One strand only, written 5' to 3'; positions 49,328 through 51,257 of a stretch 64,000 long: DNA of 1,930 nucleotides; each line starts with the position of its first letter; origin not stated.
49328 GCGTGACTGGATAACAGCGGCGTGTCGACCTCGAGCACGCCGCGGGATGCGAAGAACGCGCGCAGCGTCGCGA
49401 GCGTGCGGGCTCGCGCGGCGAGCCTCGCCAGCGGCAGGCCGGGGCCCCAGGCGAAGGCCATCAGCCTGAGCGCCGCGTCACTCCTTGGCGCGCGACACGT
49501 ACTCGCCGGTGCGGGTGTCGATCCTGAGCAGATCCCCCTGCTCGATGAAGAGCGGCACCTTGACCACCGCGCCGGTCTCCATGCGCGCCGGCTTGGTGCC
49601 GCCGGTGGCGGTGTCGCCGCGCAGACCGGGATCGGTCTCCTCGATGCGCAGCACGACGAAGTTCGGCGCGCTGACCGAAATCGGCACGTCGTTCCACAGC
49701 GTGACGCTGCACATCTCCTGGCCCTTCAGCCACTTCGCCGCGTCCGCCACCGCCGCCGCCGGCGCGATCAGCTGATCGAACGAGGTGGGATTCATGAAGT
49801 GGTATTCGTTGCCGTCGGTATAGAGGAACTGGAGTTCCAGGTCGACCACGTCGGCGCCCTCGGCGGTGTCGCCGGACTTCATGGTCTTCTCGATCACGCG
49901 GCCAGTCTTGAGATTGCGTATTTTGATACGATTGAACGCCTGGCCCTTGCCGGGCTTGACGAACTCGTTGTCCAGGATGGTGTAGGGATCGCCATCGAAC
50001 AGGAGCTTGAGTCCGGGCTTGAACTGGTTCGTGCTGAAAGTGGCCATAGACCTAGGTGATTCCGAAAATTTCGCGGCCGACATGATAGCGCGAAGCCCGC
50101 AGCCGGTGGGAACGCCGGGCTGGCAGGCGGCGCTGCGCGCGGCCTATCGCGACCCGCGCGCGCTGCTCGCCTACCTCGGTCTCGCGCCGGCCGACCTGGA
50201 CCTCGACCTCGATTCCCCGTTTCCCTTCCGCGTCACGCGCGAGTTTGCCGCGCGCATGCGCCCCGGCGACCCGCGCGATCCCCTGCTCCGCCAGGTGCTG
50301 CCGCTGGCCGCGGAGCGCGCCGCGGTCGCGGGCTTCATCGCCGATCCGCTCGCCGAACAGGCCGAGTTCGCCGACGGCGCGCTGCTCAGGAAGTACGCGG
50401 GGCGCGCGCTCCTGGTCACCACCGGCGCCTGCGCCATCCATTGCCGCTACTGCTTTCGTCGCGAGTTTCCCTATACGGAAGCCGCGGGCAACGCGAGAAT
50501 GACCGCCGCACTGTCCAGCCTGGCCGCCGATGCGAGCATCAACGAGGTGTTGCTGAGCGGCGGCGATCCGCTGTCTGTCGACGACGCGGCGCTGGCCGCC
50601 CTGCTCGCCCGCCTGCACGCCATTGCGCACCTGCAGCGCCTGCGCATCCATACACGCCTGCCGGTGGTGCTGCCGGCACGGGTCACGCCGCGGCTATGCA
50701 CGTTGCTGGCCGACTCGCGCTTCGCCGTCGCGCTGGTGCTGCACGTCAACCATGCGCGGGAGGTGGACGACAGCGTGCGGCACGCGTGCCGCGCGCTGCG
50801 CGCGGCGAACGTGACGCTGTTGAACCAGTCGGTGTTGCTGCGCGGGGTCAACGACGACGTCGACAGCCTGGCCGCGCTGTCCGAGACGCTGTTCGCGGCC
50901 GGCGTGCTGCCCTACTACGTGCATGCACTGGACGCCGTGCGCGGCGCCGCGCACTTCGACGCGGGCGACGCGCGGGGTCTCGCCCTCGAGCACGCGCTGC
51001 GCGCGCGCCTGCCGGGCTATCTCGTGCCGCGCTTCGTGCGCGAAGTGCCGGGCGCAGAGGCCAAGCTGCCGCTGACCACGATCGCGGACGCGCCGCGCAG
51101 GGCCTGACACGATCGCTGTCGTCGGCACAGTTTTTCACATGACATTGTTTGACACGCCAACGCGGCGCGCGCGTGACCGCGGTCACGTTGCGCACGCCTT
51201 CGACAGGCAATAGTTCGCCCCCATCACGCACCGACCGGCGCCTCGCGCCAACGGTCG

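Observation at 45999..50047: Unknown 164-aa ORF translationally coupled to a DinG/YoaA helicase, in line with efp-epmA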

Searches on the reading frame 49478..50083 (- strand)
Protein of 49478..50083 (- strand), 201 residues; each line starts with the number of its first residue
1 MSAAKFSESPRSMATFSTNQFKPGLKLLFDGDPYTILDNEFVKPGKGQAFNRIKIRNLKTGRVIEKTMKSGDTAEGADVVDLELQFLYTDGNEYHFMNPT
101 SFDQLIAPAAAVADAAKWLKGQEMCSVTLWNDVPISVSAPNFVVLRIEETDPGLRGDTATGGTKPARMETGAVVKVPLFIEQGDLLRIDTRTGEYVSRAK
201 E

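Call 3: search_protein_families(library=pfam, proteins=[window:49478-50083:-], max_evalue=1)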
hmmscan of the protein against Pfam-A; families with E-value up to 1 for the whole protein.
window:49478-50083:- (201 aa): 3 families
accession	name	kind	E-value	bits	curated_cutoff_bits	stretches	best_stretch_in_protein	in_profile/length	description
PF09285.17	Elong-fact-P_C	-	3.4e-27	94.4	25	1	143-198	1-56/56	Elongation factor P, C-terminal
PF08207.18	EFP_N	-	2.1e-25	88.9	23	1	17-73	1-57/58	Elongation factor P (EF-P) KOW-like domain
PF01132.26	EFP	-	6.1e-19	68.2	27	1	83-135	2-54/54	Elongation factor P (EF-P) OB domain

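Call 4: search_protein_families(library=ncbifam, proteins=[window:49478-50083:-], max_evalue=1)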
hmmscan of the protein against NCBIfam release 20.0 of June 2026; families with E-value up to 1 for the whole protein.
window:49478-50083:- (201 aa): 7 families
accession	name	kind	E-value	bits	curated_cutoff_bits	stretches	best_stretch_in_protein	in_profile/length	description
NF001810.0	PRK00529.1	subfamily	2.6e-74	248.9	161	1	15-200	2-187/187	elongation factor P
TIGR00038.1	efp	equivalog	7.4e-73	244.1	185.8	1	17-199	2-184/184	elongation factor P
NF003392.1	PRK04542.1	equivalog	1.8e-34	119.3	216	1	20-199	5-187/187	elongation factor P-like protein EfpL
NF011175.0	PRK14578.1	equivalog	2.7e-32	111.7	301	1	16-199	2-187/187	elongation factor P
NF009090.0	PRK12426.1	equivalog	1.3e-30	106.4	226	1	18-198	4-184/185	elongation factor P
TIGR02178.1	yeiP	equivalog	5.9e-30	104.8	264.05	1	19-199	3-186/186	elongation factor P-like protein YeiP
NF003076.0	PRK03999.1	equivalog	0.12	12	138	1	18-104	8-95/129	translation initiation factor IF-5A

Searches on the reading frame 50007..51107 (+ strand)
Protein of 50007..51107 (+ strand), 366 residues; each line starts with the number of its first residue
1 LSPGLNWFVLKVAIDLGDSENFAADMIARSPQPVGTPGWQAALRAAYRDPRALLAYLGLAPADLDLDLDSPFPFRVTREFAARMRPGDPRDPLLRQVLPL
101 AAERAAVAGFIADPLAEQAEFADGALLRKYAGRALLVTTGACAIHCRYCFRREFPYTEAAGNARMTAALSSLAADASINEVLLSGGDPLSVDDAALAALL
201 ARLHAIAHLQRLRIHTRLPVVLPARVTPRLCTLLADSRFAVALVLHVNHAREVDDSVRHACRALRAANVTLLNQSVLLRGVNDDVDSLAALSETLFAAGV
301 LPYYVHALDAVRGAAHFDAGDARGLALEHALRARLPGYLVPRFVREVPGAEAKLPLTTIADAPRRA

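Call 3: search_protein_families(library=pfam, proteins=[window:50007-51107:+], max_evalue=1)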
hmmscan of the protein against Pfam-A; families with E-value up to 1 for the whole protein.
window:50007-51107:+ (366 aa): 4 families
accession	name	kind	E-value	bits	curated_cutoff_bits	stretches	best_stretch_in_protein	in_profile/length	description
PF04055.27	Radical_SAM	-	6.7e-08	33.3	29.5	1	137-284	2-157/166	Radical SAM superfamily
PF13353.11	Fer4_12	-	2.1e-05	25.3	22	1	137-205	10-79/137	4Fe-4S single cluster domain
PF00291.31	PALP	-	0.056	13.2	35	1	107-174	212-279/295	Pyridoxal-phosphate dependent enzyme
PF19238.5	Radical_SAM_2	-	0.29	11.2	26.7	0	256-285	103-132/151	Radical SAM-like domain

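Call 4: search_protein_families(library=ncbifam, proteins=[window:50007-51107:+], max_evalue=1)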
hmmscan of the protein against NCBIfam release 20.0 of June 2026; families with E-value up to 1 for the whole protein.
window:50007-51107:+ (366 aa): 26 families (the best 25 are shown)
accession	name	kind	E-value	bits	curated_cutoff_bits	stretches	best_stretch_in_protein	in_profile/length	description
TIGR03821.1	EFP_modif_epmB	equivalog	6.2e-128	426.3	369.3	1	39-355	1-320/321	EF-P beta-lysylation protein EpmB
TIGR00238.1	TIGR00238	subfamily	8.9e-95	317.4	199.2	1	39-349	17-331/331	KamA family radical SAM protein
TIGR03822.1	AblA_like_2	hypoth_equivalog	2.2e-70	237.3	396.25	1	75-356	31-315/321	lysine-2,3-aminomutase-like protein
TIGR03820.1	lys_2_3_AblA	equivalog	1.3e-55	188.9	525.4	1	71-357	46-334/417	lysine 2,3-aminomutase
TIGR04468.1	arg_2_3_am_muta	equivalog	1.6e-52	178.7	600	1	68-346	36-319/351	arginine 2,3-aminomutase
TIGR04368.1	Glu_2_3_NH3_mut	equivalog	3.6e-52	177.3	650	1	70-357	91-378/404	glutamate 2,3-aminomutase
NF041718.1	rSAM_phane_AMC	equivalog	6.1e-05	22.2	425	1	134-248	8-121/362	cyclophane-forming radical SAM peptide maturase AmcB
TIGR02495.1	NrdG2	equivalog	9.8e-05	21.8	131.15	1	136-206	20-89/193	anaerobic ribonucleoside-triphosphate reductase activating protein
NF049973.1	radical_Rv1681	equivalog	0.00039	19.5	380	1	132-193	72-134/326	Rv1681 family radical SAM protein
TIGR02666.1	moaA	equivalog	0.0004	19.5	284.05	1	139-216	17-98/336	GTP 3',8-cyclase MoaA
NF045646.2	rSAM_Se_TrsS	equivalog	0.0014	17.2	490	1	133-199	87-154/441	radical SAM (seleno)protein TrsS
TIGR02491.1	NrdG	equivalog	0.0049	16.8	126.1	1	136-203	20-90/154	anaerobic ribonucleoside-triphosphate reductase activating protein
NF004884.0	PRK06245.1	equivalog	0.005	15.7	209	1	130-201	13-84/340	7,8-didemethyl-8-hydroxy-5-deazariboflavin synthase subunit CofG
TIGR04317.1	W_rSAM_matur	equivalog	0.0058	15.8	380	1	138-191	10-65/349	tungsten cofactor oxidoreductase radical SAM maturase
TIGR03977.1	rSAM_pair_HxsC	equivalog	0.01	14.7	267.9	1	126-216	19-106/292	His-Xaa-Ser system radical SAM maturase HxsC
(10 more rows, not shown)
